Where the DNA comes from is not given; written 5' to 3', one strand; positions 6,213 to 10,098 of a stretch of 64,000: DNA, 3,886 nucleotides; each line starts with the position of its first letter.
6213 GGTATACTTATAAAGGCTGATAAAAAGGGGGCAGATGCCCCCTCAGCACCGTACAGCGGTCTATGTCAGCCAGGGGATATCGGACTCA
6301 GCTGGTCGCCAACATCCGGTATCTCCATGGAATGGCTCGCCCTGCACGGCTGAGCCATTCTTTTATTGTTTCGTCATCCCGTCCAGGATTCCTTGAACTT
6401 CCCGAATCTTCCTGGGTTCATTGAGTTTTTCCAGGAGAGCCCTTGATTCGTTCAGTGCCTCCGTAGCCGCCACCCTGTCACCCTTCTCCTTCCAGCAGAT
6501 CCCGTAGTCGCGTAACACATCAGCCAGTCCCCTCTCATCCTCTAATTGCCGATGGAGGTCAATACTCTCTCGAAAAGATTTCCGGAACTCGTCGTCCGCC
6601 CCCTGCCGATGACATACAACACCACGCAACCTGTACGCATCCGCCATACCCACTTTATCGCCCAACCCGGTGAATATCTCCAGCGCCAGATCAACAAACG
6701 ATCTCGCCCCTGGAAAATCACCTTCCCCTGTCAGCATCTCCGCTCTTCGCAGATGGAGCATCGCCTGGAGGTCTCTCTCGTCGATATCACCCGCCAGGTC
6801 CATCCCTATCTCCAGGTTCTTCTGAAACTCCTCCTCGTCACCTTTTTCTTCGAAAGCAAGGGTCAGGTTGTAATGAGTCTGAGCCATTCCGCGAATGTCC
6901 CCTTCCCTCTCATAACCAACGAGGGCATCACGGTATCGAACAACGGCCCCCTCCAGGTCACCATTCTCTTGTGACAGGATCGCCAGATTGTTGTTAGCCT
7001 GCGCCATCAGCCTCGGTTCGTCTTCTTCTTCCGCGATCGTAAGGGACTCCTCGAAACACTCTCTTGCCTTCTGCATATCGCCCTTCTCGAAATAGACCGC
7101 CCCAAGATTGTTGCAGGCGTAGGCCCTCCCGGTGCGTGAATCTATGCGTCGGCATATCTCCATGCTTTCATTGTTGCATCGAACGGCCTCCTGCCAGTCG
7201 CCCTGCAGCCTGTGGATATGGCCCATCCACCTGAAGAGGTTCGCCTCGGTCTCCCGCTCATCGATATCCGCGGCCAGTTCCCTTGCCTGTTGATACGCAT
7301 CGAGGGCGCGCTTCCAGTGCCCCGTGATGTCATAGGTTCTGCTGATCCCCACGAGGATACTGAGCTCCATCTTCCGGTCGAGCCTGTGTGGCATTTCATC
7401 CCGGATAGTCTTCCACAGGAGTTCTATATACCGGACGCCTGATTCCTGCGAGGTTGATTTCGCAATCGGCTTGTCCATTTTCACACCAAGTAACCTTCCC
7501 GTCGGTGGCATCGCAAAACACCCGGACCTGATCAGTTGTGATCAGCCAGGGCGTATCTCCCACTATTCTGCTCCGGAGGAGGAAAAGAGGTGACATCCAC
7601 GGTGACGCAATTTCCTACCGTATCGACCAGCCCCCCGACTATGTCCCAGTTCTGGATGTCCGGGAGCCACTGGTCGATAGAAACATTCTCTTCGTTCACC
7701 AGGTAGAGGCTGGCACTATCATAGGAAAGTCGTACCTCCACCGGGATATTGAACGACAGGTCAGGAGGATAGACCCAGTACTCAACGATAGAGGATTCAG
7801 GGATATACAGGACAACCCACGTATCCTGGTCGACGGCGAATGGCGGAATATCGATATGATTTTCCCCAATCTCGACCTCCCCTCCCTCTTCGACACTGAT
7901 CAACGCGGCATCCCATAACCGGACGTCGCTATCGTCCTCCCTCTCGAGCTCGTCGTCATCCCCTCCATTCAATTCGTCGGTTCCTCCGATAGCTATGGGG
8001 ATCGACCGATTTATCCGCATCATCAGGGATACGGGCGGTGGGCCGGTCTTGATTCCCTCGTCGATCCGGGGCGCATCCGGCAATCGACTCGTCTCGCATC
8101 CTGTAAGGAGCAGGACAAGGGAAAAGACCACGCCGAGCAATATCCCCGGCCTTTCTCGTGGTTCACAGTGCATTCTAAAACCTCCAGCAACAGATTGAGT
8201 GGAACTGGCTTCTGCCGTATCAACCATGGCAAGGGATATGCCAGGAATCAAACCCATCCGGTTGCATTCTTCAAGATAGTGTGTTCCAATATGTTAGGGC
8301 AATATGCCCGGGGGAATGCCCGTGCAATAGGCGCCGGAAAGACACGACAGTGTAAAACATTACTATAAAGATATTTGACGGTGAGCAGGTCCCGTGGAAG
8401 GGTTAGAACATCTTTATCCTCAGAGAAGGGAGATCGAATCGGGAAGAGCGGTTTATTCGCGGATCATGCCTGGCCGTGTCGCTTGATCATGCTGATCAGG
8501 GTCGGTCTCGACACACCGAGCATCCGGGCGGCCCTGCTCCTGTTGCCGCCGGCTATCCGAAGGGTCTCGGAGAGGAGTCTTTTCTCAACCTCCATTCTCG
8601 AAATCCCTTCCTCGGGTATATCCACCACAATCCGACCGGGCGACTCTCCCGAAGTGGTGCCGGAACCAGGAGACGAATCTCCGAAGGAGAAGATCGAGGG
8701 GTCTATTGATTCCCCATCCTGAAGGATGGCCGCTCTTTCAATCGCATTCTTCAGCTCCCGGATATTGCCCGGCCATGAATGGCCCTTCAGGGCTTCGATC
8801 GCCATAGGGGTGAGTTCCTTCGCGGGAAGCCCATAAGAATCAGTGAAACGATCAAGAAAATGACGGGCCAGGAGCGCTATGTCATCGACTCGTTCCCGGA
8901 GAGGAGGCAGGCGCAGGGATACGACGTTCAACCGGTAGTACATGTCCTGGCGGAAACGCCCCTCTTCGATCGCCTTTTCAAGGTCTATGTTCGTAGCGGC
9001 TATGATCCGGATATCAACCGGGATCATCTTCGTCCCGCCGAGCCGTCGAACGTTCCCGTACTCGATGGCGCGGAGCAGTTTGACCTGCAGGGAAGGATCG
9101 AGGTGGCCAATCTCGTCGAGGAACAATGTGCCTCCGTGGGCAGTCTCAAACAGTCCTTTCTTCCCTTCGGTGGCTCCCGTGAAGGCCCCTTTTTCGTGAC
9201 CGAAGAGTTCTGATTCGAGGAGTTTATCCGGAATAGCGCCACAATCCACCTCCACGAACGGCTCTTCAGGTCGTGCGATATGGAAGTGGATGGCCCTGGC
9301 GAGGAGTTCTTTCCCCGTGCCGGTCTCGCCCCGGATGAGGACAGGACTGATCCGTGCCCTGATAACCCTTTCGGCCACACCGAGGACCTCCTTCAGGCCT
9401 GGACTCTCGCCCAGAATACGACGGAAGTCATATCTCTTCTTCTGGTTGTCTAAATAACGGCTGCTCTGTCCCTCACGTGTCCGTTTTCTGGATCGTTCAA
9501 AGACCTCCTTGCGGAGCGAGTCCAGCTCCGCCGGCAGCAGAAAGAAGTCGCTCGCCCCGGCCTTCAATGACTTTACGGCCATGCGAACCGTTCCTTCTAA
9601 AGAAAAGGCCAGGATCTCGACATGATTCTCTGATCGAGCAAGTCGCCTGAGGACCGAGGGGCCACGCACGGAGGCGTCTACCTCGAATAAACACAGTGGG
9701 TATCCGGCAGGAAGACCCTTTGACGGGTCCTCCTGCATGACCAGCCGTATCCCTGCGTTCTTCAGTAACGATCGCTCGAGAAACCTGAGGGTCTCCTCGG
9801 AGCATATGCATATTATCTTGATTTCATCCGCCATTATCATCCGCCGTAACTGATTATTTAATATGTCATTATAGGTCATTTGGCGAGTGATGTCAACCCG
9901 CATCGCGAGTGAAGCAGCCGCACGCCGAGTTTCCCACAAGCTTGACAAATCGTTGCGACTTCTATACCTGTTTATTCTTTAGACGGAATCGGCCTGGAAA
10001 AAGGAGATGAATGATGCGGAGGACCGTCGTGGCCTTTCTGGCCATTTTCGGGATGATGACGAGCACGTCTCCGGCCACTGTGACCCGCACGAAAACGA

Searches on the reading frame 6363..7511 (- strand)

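Call 16: search_protein_families(library=pfam, proteins=[window:6363-7511:-], max_evalue=0.00001)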
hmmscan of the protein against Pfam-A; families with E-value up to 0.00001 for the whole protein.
window:6363-7511:- (382 aa): 11 families
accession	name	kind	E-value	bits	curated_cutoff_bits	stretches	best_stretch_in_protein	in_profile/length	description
PF13424.12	TPR_12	-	2.6e-35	120.9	30.1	2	90-162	3-77/77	Tetratricopeptide repeat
PF07719.23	TPR_2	-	7.1e-22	76.1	27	1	130-161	1-32/34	Tetratricopeptide repeat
PF00515.34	TPR_1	-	5.9e-18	64.3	27.8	1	130-161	1-32/34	Tetratricopeptide repeat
PF13374.12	TPR_10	-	1.5e-14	53.8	27.5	0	130-162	2-34/42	Tetratricopeptide repeat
PF17874.7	TPR_MalT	-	3e-12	46.9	45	0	57-124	87-156/336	MalT-like TPR region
PF13181.12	TPR_8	-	1.1e-11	44.4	25.7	1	131-162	2-33/34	Tetratricopeptide repeat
PF13176.12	TPR_7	-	3.6e-10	39.5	27.9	0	132-165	1-34/36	Tetratricopeptide repeat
PF14938.12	SNAP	-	3.4e-09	37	25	1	59-195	44-180/282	Soluble NSF attachment protein, SNAP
PF13432.12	TPR_16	-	2e-08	34.9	32.7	0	290-319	31-60/65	Tetratricopeptide repeat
PF13414.12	TPR_11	-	1.1e-07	31.8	26.8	0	137-158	1-22/42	TPR repeat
PF13428.12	TPR_14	-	8.3e-06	26.4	23.5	0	136-168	7-39/44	Tetratricopeptide repeat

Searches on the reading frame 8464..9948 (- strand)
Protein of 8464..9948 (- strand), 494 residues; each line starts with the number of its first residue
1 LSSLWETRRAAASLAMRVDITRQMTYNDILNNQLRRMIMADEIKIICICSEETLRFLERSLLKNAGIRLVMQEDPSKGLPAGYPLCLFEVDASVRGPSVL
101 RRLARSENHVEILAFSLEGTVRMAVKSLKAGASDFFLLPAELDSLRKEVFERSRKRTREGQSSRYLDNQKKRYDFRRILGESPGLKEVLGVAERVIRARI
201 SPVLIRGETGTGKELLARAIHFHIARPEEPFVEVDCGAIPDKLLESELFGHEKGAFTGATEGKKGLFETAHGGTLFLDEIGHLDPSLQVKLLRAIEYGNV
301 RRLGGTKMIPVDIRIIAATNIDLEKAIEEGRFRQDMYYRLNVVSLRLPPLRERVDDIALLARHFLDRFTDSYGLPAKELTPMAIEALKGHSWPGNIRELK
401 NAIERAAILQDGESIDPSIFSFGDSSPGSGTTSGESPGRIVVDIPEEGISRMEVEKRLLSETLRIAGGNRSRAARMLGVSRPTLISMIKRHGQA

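Call 16: search_protein_families(library=pfam, proteins=[window:8464-9948:-], max_evalue=0.00001)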
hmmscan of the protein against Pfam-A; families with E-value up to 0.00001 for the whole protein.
window:8464-9948:- (494 aa): 6 families
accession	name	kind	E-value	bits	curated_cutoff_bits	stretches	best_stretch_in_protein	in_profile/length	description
PF00158.32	Sigma54_activat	-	4.1e-68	228.7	20.2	1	178-345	1-167/168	Sigma-54 interaction domain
PF25601.1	AAA_lid_14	-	9.8e-24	83.4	27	1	351-419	1-69/87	AAA+ ATPase lid domain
PF14532.12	Sigma54_activ_2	-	1.4e-17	64.6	25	1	196-350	17-138/138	Sigma-54 interaction domain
PF02954.25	HTH_8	-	4.9e-11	42.6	22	1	453-485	4-36/42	Bacterial regulatory protein, Fis family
PF07724.20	AAA_2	-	3.1e-07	31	27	1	200-332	3-136/166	AAA domain (Cdc48 subfamily)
PF07728.20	AAA_5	-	1e-06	29.2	22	1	202-320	1-122/139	AAA domain (dynein-related subfamily)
